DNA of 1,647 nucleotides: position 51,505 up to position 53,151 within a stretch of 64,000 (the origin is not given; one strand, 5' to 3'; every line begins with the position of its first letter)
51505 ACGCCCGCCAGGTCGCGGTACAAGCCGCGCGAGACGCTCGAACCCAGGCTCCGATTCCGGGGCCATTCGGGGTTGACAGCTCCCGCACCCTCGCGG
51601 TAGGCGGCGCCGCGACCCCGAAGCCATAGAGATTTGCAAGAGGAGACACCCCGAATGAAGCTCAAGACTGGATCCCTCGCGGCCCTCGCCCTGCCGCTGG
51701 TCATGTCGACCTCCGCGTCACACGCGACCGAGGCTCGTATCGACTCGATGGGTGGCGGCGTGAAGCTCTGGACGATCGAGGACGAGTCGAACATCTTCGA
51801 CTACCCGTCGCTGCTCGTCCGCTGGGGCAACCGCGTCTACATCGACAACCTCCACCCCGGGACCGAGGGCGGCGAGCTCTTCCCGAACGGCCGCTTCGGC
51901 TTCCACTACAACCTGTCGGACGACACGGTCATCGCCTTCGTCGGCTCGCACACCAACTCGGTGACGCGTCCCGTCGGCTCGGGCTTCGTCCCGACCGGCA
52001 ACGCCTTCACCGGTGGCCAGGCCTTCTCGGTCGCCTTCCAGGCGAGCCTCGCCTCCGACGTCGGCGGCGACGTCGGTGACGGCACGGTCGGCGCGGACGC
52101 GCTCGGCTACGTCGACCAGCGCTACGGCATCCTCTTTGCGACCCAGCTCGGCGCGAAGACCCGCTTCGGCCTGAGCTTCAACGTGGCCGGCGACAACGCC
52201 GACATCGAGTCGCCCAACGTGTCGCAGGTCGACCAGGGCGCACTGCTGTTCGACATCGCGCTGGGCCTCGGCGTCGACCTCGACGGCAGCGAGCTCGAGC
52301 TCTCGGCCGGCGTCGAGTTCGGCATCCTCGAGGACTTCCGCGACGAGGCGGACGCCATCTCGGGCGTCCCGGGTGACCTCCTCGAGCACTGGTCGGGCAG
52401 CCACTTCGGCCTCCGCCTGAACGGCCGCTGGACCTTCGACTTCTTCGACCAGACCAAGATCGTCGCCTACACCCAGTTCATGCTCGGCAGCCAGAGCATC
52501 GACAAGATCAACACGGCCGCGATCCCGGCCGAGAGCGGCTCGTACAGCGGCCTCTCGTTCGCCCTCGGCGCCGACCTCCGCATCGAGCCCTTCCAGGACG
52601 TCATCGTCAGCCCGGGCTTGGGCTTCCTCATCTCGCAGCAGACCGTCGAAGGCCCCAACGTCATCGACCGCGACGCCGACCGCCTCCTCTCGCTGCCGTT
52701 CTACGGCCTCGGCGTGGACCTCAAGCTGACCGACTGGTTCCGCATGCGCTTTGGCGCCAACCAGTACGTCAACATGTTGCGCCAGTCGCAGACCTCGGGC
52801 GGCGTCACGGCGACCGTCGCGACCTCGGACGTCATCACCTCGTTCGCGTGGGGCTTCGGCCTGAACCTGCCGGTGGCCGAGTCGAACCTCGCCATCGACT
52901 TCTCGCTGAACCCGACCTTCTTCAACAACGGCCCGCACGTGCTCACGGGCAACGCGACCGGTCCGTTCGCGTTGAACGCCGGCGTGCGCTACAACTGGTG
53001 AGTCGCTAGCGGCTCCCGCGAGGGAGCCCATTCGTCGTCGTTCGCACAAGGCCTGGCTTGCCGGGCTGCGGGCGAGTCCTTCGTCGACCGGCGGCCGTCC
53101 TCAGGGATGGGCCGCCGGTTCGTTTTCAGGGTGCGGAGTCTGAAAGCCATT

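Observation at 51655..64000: OMP gene followed by a four-gene operon of giant DT-linker lipoproteins (IgGFc-binding-like beta-helix, IPT/TIG array, more than 30 propeller blades) with no characterised counterpart I can name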

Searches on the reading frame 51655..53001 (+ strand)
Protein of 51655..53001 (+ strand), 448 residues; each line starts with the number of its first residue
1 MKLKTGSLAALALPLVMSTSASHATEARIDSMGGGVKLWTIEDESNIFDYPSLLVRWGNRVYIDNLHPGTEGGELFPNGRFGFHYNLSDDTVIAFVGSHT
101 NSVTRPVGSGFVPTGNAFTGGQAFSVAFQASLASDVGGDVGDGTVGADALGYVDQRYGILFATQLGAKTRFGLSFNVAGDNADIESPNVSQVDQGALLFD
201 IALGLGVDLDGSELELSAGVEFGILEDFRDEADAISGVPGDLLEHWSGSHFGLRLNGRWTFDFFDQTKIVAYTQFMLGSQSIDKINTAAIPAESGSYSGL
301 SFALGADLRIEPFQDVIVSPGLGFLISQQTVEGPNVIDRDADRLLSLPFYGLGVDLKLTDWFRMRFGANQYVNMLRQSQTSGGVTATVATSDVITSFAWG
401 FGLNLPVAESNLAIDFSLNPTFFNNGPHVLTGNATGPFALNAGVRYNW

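Call 8: search_protein_families(library=pfam, proteins=[window:51655-53001:+], max_evalue=0.01)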
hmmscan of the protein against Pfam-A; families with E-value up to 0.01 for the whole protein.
window:51655-53001:+ (448 aa): 0 families

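Call 9: search_protein_families(library=ncbifam, proteins=[window:51655-53001:+], max_evalue=0.01)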
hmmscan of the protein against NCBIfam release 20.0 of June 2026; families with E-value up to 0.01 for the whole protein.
window:51655-53001:+ (448 aa): 1 family
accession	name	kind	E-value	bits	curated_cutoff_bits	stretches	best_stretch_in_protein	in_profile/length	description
NF053618.2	PopA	subfamily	3.7e-05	23.3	150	0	8-103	6-101/366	PopA family porin-like outer membrane protein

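Call 24: search_solved_structures(query=window:51655-52998:+, max_evalue=5)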
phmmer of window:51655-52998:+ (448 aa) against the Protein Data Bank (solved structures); distinct sequences matched with E-value up to 5: 0.

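Call 59: search_solved_structures(query=A3, max_evalue=10)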
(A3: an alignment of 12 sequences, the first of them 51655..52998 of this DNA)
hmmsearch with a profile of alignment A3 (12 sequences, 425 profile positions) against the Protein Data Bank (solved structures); distinct sequences matched with E-value up to 10: 1.
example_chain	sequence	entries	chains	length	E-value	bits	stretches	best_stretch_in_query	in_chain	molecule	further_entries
3ucr_A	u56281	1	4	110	1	11.5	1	224-308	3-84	T cell immunoreceptor with Ig and ITIM domains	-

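Call 60: search_protein_families(library=pfam, alignment_id=A3, max_evalue=1)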
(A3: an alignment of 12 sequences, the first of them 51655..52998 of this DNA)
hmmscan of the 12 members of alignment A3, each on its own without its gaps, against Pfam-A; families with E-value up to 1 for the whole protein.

A. member 1, window:51655-52998:+ (448 aa): 0 families

B. families by the number of members that match (of 12 scanned): 6 families
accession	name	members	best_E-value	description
PF13505.12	OMP_b-brl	5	2.6e-05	Outer membrane protein beta-barrel domain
PF03797.25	Autotransporter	1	2.5e-05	Autotransporter beta-domain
PF13568.12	OMP_b-brl_2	1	0.011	Outer membrane protein beta-barrel domain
PF11480.13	ImmE5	1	0.058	Colicin-E5 Imm protein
PF20507.4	DUF6733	1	0.13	Family of unknown function (DUF6733)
PF00437.27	T2SSE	1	0.18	Type II/IV secretion system protein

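Call 69: find_related_loci(query=A4, collection=metagenome_contigs, flank=10000)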
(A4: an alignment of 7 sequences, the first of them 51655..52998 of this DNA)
Query A4 (448 aa) in metagenome_contigs; peptide patterns used: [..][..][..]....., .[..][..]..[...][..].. (x = any residue, [..] = any of these).
171 stretches matched a pattern; 6 encode a relative of the query (tblastn E <= 1e-3); 6 distinct loci.
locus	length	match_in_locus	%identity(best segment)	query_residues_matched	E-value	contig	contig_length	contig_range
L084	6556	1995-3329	67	1-448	0e+0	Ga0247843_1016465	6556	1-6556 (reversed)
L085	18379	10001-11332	70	1-448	0e+0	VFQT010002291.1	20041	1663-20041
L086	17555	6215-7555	66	1-448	0e+0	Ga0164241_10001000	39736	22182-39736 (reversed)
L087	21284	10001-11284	66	20-448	0e+0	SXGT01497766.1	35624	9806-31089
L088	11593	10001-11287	53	26-448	8e-141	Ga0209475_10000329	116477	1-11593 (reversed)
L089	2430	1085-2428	50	1-438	7e-143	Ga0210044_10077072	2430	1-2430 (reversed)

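Call 73: list_cluster_members(proteins=[window:51655-52998:+, window:53293-55437:+, window:55452-59630:+, window:59588-61594:+])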
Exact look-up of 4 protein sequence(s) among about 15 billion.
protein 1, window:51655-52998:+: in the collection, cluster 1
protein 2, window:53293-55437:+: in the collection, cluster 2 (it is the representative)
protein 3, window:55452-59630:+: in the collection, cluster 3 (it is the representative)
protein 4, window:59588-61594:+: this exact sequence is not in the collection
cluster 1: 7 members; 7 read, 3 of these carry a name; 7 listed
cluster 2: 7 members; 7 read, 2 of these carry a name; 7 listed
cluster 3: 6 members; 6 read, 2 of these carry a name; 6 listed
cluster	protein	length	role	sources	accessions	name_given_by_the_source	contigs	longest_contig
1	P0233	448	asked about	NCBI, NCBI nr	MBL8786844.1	MAG: hypothetical protein JNJ59_18210 [Deltaproteobacteria bacterium] | hypothetical protein [Deltaproteobacteria bacterium]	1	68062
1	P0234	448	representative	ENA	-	-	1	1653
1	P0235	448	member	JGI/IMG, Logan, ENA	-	hypothetical protein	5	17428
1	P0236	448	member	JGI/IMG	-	hypothetical protein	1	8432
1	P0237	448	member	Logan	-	-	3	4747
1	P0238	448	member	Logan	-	-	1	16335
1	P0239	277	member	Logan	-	-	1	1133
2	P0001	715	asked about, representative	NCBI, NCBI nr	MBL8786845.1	MAG: IgGFc-binding protein [Deltaproteobacteria bacterium] | IgGFc-binding protein [Deltaproteobacteria bacterium]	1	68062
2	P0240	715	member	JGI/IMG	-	hypothetical protein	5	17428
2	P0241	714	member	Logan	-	-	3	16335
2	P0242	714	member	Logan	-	-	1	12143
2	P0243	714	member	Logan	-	-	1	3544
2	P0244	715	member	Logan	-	-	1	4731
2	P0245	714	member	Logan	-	-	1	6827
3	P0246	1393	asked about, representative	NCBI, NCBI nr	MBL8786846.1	MAG: IPT/TIG domain-containing protein [Deltaproteobacteria bacterium] | IPT/TIG domain-containing protein [Deltaproteobacteria bacterium]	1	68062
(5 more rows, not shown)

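Call 75: find_encoding_contigs(protein=P0240, flank=10000, max_places=3)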
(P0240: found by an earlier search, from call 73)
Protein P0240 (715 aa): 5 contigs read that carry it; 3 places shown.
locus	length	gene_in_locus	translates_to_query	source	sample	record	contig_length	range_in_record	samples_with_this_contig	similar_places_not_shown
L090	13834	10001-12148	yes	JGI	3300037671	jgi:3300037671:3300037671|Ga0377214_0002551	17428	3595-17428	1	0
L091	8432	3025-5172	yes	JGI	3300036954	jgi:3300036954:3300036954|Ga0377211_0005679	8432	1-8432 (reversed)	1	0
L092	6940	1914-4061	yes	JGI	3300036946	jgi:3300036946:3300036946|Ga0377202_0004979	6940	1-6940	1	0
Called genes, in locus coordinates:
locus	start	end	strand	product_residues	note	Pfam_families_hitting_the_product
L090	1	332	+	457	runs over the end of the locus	PF11638:DnaA_N, PF00308:Bac_DnaA, PF01695:IstB_IS21 (weak), PF00004:AAA (weak), PF08299:Bac_DnaA_C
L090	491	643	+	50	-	PF00468:Ribosomal_L34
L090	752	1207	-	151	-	-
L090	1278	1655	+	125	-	PF01809:YidD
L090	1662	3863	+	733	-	PF14849:YidC_periplas (faint), PF02096:60KD_IMP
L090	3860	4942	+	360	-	PF01424:R3H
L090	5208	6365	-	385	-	PF01551:Peptidase_M23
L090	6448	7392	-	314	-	PF02687:FtsX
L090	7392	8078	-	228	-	PF13191:AAA_16 (faint), PF00005:ABC_tran, PF13304:AAA_21 (weak)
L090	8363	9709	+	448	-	-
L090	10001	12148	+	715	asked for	PF17517:IgGFc_binding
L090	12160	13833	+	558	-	?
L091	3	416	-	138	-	?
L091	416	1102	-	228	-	PF13191:AAA_16 (faint), PF00005:ABC_tran, PF13304:AAA_21 (weak)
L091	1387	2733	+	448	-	-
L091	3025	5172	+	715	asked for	PF17517:IgGFc_binding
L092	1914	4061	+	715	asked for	PF17517:IgGFc_binding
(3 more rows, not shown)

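Call 95: find_homologous_proteins(query=A3)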
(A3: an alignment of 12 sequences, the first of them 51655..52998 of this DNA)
Query A3 (12 sequences) (448 aa, profile of the alignment): 52 proteins with E <= 0.001 among 8000 candidates.
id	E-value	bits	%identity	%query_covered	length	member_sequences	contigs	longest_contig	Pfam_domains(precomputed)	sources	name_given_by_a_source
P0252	3.4e-177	608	53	96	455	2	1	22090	-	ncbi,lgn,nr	ncbi:MAG: hypothetical protein EP329_11985 [Deltaproteobacteria bacterium]|nr:MAG: hypothetical prot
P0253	5.9e-177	607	52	100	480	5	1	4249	-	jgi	-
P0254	9.3e-176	603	45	98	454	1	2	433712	-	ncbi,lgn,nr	ncbi:MAG: hypothetical protein H6744_02795 [Deltaproteobacteria bacterium]|nr:hypothetical protein [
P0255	2.2e-174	599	45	95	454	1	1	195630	-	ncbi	ncbi:MAG: hypothetical protein R3F39_02390 [Myxococcota bacterium]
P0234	4.8e-174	597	99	100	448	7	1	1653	-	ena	-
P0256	9.5e-173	593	45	96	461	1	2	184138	PF03797.26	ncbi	-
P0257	2.4e-172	592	66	100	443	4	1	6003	-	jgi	jgi:hypothetical protein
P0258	1.9e-171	589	44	100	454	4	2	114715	-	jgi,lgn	jgi:hypothetical protein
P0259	5.2e-170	584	44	100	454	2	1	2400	-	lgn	-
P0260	7.3e-168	577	69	100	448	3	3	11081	-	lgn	-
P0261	1.1e-166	573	68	100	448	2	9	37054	-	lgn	-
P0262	1.3e-165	570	69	100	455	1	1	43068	-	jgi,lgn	jgi:hypothetical protein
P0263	4.5e-164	565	65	100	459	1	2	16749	-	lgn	-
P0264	5.4e-164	564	70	100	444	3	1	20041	-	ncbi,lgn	-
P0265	1.2e-163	563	67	96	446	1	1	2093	-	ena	-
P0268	9.5e-163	560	55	100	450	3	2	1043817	-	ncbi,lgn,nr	ncbi:MAG: hypothetical protein KC635_15355 [Myxococcales bacterium]|nr:hypothetical protein [Myxococ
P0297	3.2e-113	397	25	98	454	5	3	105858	-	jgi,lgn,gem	jgi:opacity protein-like surface antigen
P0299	1.1e-107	379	38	94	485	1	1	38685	-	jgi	jgi:hypothetical protein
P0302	2.8e-5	41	24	42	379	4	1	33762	-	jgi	-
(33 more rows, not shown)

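Call 96: find_encoding_contigs(protein=P0297, flank=10000, max_places=1)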
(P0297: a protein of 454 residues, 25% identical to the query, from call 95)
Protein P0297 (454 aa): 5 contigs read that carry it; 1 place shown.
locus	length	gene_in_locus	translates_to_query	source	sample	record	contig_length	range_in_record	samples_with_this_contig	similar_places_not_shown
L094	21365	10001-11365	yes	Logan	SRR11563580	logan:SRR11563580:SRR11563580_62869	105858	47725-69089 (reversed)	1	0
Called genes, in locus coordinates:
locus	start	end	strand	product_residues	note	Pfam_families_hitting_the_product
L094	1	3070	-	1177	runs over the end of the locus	PF00082:Peptidase_S8, PF13517:FG-GAP_3 (weak)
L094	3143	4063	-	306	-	PF04748:Polysacc_deac_2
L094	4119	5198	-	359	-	PF01551:Peptidase_M23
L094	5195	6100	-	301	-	PF18075:FtsX_ECD, PF02687:FtsX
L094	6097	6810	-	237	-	PF13191:AAA_16, PF00005:ABC_tran, PF13304:AAA_21 (faint)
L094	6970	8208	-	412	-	-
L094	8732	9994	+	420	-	-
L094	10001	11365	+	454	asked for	-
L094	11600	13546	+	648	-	PF17517:IgGFc_binding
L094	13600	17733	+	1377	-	PF01833:TIG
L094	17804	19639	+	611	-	-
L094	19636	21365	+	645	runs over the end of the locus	-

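Call 97: find_encoding_contigs(protein=P0299, flank=10000, max_places=1)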
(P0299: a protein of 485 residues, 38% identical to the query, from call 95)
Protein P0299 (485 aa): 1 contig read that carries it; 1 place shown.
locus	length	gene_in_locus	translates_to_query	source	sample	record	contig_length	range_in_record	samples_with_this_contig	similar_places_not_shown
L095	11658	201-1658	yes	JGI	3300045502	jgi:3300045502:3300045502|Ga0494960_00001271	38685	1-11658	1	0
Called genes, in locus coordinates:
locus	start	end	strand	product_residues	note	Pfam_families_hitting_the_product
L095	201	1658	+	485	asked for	-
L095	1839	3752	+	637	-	PF17517:IgGFc_binding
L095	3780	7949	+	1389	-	PF00960:Neocarzinostat (faint), PF01833:TIG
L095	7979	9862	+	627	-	PF14870:PSII_BNR (faint)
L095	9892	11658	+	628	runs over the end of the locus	-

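Call 102: find_encoding_contigs(protein=P0302, flank=8000, max_places=1)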
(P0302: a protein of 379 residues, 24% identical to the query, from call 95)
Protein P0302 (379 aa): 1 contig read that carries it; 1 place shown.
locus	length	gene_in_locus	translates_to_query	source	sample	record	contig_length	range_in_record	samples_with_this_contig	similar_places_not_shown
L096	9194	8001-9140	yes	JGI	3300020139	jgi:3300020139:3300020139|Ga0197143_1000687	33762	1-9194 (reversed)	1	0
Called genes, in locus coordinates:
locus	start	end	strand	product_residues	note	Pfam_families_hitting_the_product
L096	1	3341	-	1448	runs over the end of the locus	PF01364:Peptidase_C25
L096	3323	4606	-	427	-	-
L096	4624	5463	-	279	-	-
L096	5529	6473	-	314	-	PF01075:Glyco_transf_9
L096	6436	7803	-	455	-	PF01406:tRNA-synt_1e, PF00133:tRNA-synt_1 (faint), PF09334:tRNA-synt_1g, PF01921:tRNA-synt_1f (weak), PF09190:DALR_2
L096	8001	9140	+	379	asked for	-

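Call 103: find_encoding_contigs(protein=P0268, flank=10000, max_places=1)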
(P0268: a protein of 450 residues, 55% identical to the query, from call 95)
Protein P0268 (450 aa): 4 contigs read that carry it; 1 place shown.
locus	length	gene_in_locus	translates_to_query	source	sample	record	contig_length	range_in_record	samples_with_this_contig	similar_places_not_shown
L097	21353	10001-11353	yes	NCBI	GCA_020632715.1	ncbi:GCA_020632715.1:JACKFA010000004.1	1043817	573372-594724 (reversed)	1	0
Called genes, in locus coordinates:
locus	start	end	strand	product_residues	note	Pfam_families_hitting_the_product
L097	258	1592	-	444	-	PF11638:DnaA_N, PF00308:Bac_DnaA, PF01695:IstB_IS21, PF22688:Hda_lid (weak), PF08299:Bac_DnaA_C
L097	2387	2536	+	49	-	PF00468:Ribosomal_L34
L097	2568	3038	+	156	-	PF00825:Ribonuclease_P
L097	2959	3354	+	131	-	PF01809:YidD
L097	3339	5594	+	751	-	PF14849:YidC_periplas (faint), PF02096:60KD_IMP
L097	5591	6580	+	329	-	PF01424:R3H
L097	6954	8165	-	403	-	PF01551:Peptidase_M23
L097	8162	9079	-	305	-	PF18075:FtsX_ECD, PF02687:FtsX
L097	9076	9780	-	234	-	PF13191:AAA_16 (weak), PF00005:ABC_tran, PF13304:AAA_21 (weak)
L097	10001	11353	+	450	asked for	-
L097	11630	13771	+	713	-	PF17517:IgGFc_binding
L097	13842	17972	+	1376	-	PF01833:TIG (weak), PF20144:TIG_SUH (faint), PF01833:TIG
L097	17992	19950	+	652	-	-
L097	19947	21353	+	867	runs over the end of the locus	-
